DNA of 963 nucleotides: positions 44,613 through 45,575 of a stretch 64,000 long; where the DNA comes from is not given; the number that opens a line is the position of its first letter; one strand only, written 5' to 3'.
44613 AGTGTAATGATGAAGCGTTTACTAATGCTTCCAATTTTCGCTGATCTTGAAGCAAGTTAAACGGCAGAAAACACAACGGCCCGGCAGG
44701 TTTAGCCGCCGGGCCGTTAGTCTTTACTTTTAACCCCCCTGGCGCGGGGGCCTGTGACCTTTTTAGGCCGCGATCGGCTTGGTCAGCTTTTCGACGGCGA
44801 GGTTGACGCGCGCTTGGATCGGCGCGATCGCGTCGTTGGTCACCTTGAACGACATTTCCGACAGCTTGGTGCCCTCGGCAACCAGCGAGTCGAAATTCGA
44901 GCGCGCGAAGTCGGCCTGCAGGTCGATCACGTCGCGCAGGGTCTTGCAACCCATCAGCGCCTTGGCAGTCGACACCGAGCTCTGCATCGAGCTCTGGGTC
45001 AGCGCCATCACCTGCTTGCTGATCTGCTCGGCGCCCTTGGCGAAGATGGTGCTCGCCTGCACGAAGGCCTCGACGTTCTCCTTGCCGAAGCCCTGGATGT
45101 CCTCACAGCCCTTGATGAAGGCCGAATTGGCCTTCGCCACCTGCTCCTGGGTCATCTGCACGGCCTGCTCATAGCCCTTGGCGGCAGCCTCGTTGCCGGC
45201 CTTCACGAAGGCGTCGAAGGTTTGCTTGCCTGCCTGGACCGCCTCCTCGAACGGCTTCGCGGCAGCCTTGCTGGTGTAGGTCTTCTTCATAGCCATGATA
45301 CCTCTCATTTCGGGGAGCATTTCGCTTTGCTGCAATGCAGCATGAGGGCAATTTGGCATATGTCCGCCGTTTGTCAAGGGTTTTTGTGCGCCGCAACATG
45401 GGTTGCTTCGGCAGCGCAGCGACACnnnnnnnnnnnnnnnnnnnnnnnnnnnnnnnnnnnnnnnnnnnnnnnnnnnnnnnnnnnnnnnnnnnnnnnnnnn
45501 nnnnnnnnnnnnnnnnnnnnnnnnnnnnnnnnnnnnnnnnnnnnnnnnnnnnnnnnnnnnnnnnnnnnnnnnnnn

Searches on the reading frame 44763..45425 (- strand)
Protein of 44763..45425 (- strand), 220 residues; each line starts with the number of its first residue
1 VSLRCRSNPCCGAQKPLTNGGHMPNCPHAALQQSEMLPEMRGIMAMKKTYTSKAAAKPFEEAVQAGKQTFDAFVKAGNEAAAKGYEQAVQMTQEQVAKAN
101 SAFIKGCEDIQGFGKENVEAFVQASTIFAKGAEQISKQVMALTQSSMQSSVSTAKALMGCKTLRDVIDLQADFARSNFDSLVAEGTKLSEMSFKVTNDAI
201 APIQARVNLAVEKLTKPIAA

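Call 64: search_protein_families(library=pfam, proteins=[window:44763-45425:-], max_evalue=0.0001)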
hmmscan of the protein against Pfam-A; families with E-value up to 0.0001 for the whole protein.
window:44763-45425:- (220 aa): 1 family
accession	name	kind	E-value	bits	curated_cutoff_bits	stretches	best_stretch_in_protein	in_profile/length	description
PF09361.15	Phasin_2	-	1e-25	90.3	24.9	1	108-207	1-100/100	Phasin protein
